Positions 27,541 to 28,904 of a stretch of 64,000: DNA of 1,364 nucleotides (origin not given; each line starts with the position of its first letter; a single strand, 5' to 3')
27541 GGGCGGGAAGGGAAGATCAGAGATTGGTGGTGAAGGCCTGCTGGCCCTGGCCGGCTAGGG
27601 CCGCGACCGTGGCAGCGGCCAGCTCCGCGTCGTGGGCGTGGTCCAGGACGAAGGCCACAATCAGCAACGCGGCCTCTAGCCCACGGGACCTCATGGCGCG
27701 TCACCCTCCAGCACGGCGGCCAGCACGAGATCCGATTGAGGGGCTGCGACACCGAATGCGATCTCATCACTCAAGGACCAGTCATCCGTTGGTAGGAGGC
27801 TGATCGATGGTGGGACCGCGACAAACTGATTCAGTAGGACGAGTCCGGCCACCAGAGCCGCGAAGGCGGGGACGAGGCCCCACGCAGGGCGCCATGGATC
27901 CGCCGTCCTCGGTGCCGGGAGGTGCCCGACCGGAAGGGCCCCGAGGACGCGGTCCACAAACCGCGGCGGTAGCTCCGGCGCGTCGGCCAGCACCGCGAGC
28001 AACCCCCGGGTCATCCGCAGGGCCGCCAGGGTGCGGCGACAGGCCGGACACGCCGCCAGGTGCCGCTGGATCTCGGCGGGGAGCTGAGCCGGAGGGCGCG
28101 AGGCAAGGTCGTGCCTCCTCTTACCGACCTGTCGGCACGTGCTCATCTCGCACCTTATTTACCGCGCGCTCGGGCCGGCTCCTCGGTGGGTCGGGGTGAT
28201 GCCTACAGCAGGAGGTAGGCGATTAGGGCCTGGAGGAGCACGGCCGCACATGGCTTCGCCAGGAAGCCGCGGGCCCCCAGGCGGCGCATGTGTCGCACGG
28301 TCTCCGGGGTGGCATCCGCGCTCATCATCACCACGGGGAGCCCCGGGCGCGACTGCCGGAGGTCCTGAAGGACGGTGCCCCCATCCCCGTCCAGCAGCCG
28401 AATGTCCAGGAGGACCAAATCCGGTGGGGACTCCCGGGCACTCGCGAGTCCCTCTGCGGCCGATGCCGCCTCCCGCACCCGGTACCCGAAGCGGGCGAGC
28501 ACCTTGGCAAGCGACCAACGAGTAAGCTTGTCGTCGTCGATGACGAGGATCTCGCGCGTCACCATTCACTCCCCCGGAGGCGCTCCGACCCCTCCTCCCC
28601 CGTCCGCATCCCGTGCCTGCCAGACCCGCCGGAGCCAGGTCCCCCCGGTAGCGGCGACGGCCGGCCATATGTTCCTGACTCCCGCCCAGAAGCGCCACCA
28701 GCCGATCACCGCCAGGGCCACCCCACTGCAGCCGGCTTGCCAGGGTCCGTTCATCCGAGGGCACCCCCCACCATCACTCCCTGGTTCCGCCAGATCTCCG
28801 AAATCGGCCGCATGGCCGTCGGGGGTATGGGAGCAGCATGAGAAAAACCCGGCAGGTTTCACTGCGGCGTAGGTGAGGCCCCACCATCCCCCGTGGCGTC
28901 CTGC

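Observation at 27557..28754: Four-gene module: small TM protein, CheY-like receiver, zf-HC2 anti-sigma-like protein, small protein, with no sigma factor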

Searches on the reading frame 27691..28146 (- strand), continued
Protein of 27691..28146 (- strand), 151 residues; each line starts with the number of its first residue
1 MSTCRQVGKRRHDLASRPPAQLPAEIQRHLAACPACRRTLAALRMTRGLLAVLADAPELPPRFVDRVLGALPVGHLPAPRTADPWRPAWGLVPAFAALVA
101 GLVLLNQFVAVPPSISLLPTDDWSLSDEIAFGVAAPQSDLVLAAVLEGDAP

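Call 62: fold_search(model_id=the predicted structure, library=pdb)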
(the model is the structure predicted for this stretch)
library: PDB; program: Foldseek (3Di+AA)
matches with E <= 10: 4; with E <= 0.001: 0
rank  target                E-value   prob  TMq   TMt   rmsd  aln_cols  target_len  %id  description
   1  7k9m_A                4.4e+00  0.03  0.15  0.07  22.4        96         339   25  Crystal structure of the complex of M. tuberculosis PheRS with cognate precursor tRNA and 5'-O-(N-phenylalanyl)sulfamo (released 2021-05-12)
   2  2z2s_D                6.1e+00  0.09  0.24  0.22  13.1        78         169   22  Crystal Structure of Rhodobacter sphaeroides SigE in complex with the anti-sigma ChrR (released 2008-02-05)
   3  6khj_G                9.1e+00  0.03  0.25  0.23  19.0       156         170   14  Supercomplex for electron transfer (released 2020-02-12)
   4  3rgu_D                9.7e+00  0.02  0.15  0.23  10.4        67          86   19  Structure of Fap-NRa at pH 5.0 (released 2011-12-28)

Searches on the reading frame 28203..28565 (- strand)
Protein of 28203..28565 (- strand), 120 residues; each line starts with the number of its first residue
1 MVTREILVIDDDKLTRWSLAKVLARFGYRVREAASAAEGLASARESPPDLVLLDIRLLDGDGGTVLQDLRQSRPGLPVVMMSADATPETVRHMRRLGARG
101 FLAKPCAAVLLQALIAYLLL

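Call 4: search_protein_families(library=pfam, max_evalue=1, proteins=[window:28203-28565:-])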
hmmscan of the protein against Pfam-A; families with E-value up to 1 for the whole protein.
window:28203-28565:- (120 aa): 2 families
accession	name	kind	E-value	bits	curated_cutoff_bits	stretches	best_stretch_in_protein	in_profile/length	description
PF00072.30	Response_reg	-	4.8e-25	88.3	30.2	1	6-115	1-110/111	Response regulator receiver domain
PF06490.17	FleQ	-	0.0022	18.7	22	1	6-88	2-82/108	Flagellar regulatory protein FleQ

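Call 31: find_homologous_proteins(query=window:28203-28565:-, max_evalue=1e-20)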
Query window:28203-28565:- (120 aa): 113 proteins with E <= 1e-20 among 466 candidates.
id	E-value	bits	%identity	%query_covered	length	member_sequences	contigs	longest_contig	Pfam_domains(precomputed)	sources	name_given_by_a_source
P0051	2.5e-60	219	90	99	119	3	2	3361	PF00072.31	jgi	jgi:DNA-binding NtrC family response regulator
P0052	1.7e-59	216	88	88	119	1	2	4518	PF00072.31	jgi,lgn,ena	-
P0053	5.1e-59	215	87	88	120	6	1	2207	PF00072.31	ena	-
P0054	1.1e-57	211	86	88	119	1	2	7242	PF00072.31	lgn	-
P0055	5.0e-56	205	84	98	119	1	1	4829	PF00072.31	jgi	jgi:DNA-binding NtrC family response regulator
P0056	1.4e-54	201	83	99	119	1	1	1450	PF00072.31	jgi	jgi:DNA-binding NtrC family response regulator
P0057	7.0e-53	195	83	99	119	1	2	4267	PF00072.31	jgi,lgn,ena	-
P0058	1.6e-51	191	86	89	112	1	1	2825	PF00072.31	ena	-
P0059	1.3e-50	188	75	98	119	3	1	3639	PF00072.31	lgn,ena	-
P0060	3.3e-50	187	79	98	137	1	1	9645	PF00072.31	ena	-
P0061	4.3e-50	186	82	96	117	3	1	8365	PF21332.4,PF00072.31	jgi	jgi:CheY-like chemotaxis protein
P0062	5.8e-50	186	80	99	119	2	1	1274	PF00072.31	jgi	jgi:DNA-binding NtrC family response regulator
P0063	4.2e-48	180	75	87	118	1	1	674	PF00072.31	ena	-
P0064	7.9e-48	179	76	89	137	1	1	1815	PF00072.31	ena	-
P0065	2.1e-45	171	76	97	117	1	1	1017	PF00072.31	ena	-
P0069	3.6e-44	167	73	99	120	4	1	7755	PF00072.31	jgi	-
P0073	1.9e-38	149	66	98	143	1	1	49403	PF00072.31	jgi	jgi:DNA-binding NtrC family response regulator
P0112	3.4e-30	122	56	99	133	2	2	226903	PF00072.31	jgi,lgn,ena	-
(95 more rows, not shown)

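Call 32: find_encoding_contigs(protein=P0061, flank=5000, max_places=2)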
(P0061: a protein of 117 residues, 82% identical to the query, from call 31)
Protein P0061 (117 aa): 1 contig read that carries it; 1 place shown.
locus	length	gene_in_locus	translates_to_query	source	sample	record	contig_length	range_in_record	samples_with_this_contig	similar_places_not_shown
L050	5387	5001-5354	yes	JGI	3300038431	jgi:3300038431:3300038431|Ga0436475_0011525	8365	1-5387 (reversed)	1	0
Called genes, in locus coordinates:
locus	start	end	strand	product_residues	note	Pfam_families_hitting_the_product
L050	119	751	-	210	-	-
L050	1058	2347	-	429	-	PF05977:MFS_3, PF07690:MFS_1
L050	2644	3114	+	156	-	PF13801:Metal_resist, PF07813:LTXXQ (weak)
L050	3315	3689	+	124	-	-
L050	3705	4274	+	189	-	PF13441:Gly-zipper_YMGG (weak), PF13436:Gly-zipper_OmpA (weak), PF13488:Gly-zipper_Omp (weak)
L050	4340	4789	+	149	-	PF03544:TonB_C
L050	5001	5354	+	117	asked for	PF00072:Response_reg, PF21332:AmiR_N (faint)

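Call 33: find_encoding_contigs(protein=P0073, flank=5000, max_places=2)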
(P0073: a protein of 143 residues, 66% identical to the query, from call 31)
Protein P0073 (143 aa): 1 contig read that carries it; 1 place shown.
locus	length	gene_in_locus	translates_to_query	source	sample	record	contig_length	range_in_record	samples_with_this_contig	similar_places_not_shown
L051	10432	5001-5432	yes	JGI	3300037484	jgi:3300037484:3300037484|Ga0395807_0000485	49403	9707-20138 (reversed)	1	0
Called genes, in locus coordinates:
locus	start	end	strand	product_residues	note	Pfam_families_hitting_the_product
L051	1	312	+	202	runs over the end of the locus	PF04542:Sigma70_r2, PF08281:Sigma70_r4_2, PF04545:Sigma70_r4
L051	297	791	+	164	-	-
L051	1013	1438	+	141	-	PF13801:Metal_resist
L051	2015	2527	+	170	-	PF13436:Gly-zipper_OmpA (weak)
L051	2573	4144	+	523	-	PF07719:TPR_2 (faint), PF13428:TPR_14 (faint), PF13432:TPR_16 (weak), PF14559:TPR_19 (faint), PF03958:Secretin_N (weak), PF00263:Secretin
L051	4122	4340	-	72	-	-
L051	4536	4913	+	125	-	-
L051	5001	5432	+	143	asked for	PF00072:Response_reg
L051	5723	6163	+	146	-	PF00404:Dockerin_1 (faint), PF00036:EF-hand_1 (faint), PF13405:EF-hand_6 (faint), PF13499:EF-hand_7 (weak), PF13202:EF-hand_5 (faint), PF13833:EF-hand_8 (faint)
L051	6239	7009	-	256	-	PF01522:Polysacc_deac_1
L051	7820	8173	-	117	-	-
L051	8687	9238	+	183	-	PF01609:DDE_Tnp_1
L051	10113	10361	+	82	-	-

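Call 34: find_encoding_contigs(protein=P0112, flank=5000, max_places=2)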
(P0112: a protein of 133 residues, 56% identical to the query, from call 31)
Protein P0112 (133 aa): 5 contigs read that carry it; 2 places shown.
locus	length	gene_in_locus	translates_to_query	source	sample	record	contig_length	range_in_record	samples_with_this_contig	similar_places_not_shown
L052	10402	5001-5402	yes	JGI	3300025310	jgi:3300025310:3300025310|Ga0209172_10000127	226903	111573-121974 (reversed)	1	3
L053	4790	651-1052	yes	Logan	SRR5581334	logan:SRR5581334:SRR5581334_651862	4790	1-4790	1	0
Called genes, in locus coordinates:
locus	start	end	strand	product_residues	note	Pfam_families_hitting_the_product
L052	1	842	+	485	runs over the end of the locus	PF14691:Fer4_20, PF01266:DAO (faint), PF01494:FAD_binding_3 (faint), PF01946:Thi4 (faint), PF07992:Pyr_redox_2, PF13450:NAD_binding_8, PF13738:Pyr_redox_3 (weak), PF00070:Pyr_redox, +1 more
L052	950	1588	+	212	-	PF02915:Rubrerythrin (weak)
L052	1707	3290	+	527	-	PF00672:HAMP, PF00512:HisKA, PF02518:HATPase_c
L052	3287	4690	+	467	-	PF00072:Response_reg, PF00158:Sigma54_activat, PF14532:Sigma54_activ_2, PF07728:AAA_5, PF25601:AAA_lid_14, PF02954:HTH_8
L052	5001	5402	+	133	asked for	PF00072:Response_reg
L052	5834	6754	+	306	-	PF14522:Cytochrome_C7 (faint), PF22113:Mtrc-MtrF_II-IV_dom (faint), PF22678:Cytochrom_c_NrfB-like, PF14537:Cytochrom_c3_2 (weak), PF09699:Paired_CXXCH_1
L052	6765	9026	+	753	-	PF11854:MtrB_PioB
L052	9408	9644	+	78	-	PF04014:MazE_antitoxin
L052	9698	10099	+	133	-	PF01850:PIN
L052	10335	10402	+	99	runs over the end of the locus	PF01521:Fe-S_biosyn (weak)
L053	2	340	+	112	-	?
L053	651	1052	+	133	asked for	PF00072:Response_reg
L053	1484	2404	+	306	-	PF14522:Cytochrome_C7 (faint), PF22113:Mtrc-MtrF_II-IV_dom (faint), PF22678:Cytochrom_c_NrfB-like, PF14537:Cytochrom_c3_2 (weak), PF09699:Paired_CXXCH_1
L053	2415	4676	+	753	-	PF11854:MtrB_PioB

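Call 41: search_protein_families(library=ncbifam, max_evalue=1, proteins=[window:28203-28565:-])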
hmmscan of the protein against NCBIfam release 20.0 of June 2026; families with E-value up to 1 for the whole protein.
window:28203-28565:- (120 aa): 105 families (the best 25 are shown)
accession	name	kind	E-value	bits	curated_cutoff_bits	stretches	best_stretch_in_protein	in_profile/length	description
TIGR01818.1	ntrC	equivalog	3.3e-18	65.7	558.6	1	6-106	1-101/463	nitrogen regulation protein NR(I)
NF041733.1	resp_reg_CseB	equivalog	3.3e-17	62.6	350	1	5-116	2-112/228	two-component system response regulator CseB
NF033791.1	ActR_PrrA_rreg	equivalog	3e-16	59.9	250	1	4-114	2-113/173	ActR/PrrA/RegA family redox response regulator transcription factor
NF045505.1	RR_RssB_Pseudo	equivalog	3.2e-16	59.4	700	1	5-107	7-109/394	two-component system response regulator RssB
NF051870.1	NAssimRespRegNtrX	equivalog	1.3e-15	57.3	600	1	4-109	2-109/452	nitrogen assimilation response regulator NtrX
TIGR02956.1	TMAO_torS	equivalog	3.8e-15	55.1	676.5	1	3-118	701-819/967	TMAO reductase system sensor histidine kinase/response regulator TorS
NF041946.1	LuxO_transreg_Vib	equivalog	1.2e-14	54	800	1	23-115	16-108/463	quorum-sensing sigma-54 dependent transcriptional regulator LuxO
NF007820.0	PRK10529.1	equivalog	3.9e-14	52.6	325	1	5-114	3-111/225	two-component system response regulator KdpE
NF008469.0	PRK11361.1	equivalog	6.9e-14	51.4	714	1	3-110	4-111/461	acetoacetate metabolism transcriptional regulator AtoC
NF008176.1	PRK10923.1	equivalog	1.1e-13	50.6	620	1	5-106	5-106/469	nitrogen regulation protein NR(I)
NF007689.0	PRK10365.1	equivalog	1.2e-13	50.6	760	1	5-114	7-116/441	sigma-54-dependent response regulator transcription factor ZraR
NF045944.1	ResRegRpaBCyano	equivalog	1.3e-13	50.9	330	1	7-118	1-111/229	response regulator transcription factor RpaB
NF007928.2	PRK10643.1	equivalog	2.2e-13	50.3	330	1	6-118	3-115/216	two-component system response regulator PmrA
NF011874.0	PRK15347.1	equivalog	2.3e-13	49.1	852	1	5-115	692-806/921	two component system sensor kinase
NF006900.1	PRK09390.1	equivalog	2.4e-13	50.1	255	1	5-111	6-112/203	response regulator FixJ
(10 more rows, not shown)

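Call 45: find_encoding_contigs(protein=P0054, flank=5000, max_places=2)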
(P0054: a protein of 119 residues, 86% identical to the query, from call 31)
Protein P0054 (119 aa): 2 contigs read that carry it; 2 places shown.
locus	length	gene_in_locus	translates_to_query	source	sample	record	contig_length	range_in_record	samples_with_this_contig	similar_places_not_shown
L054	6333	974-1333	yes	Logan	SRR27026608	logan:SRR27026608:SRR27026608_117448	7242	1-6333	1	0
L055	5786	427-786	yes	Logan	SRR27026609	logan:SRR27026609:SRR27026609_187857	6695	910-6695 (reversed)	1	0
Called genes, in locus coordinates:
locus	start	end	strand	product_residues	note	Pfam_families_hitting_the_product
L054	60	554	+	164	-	PF03544:TonB_C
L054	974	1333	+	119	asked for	PF00072:Response_reg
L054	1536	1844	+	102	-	-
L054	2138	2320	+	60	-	-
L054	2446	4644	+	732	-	PF13231:PMT_2, PF24878:YkcB_C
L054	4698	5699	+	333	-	PF00535:Glycos_transf_2, PF13641:Glyco_tranf_2_3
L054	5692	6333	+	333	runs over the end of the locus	PF01073:3Beta_HSD, PF01370:Epimerase, PF02719:Polysacc_synt_2, PF04321:RmlD_sub_bind, PF16363:GDP_Man_Dehyd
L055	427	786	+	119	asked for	PF00072:Response_reg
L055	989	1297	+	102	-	-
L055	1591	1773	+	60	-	-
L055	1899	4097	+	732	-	PF13231:PMT_2, PF24878:YkcB_C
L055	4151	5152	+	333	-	PF00535:Glycos_transf_2, PF13641:Glyco_tranf_2_3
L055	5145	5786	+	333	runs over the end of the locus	PF01073:3Beta_HSD, PF01370:Epimerase, PF02719:Polysacc_synt_2, PF04321:RmlD_sub_bind, PF16363:GDP_Man_Dehyd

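Call 46: find_encoding_contigs(protein=P0060, flank=5000, max_places=2)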
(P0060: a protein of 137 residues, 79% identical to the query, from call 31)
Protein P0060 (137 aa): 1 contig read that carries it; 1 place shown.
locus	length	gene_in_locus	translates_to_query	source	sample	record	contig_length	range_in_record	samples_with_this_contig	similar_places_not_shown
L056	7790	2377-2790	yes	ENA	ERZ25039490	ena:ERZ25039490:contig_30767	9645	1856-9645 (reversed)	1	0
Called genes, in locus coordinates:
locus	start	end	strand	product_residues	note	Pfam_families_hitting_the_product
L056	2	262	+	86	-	?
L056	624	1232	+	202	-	PF04542:Sigma70_r2, PF08281:Sigma70_r4_2, PF04545:Sigma70_r4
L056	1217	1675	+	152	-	-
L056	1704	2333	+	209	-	PF13801:Metal_resist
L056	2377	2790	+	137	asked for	PF00072:Response_reg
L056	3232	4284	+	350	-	PF08240:ADH_N, PF16912:Glu_dehyd_C, PF00107:ADH_zinc_N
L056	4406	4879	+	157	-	-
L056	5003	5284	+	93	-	-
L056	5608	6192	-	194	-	-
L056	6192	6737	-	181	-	-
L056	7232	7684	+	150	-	PF13328:HD_4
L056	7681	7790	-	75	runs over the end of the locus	-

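Call 47: find_encoding_contigs(protein=P0069, flank=5000, max_places=2)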
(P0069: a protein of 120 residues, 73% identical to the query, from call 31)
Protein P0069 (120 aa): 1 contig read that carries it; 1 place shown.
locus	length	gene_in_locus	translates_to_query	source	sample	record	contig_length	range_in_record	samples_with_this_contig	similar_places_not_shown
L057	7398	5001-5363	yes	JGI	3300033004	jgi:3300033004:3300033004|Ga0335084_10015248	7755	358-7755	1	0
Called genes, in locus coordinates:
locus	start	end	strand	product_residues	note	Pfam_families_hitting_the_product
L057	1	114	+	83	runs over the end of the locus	-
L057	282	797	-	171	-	-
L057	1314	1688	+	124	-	-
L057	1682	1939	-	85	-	-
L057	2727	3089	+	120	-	-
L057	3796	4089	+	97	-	-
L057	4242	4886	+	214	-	PF00072:Response_reg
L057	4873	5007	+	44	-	-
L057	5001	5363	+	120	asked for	PF00072:Response_reg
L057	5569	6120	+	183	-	-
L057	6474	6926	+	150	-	PF03544:TonB_C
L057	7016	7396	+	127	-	?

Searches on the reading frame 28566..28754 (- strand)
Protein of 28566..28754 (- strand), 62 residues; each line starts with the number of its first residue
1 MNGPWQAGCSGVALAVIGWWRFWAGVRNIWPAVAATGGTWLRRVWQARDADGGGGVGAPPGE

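Call 41: search_protein_families(library=ncbifam, max_evalue=1, proteins=[window:28566-28754:-])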
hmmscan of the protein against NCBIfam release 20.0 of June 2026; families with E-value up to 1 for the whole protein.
window:28566-28754:- (62 aa): 0 families

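Call 84: search_protein_representatives(protein=window:28569-28754:-)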
Query: 62 residues. Proteins with E-value up to 0.001 (for the whole library): 4; up to 1e-10: 2; up to 1e-30: 0. The best 4 are listed.
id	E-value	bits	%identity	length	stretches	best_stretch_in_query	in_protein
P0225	6.4e-26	106.1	81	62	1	1-62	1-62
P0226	1.5e-25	105.0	81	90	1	1-62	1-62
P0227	8.2e-07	45.4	51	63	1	1-47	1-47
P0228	1.6e-04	38.0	41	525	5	40-57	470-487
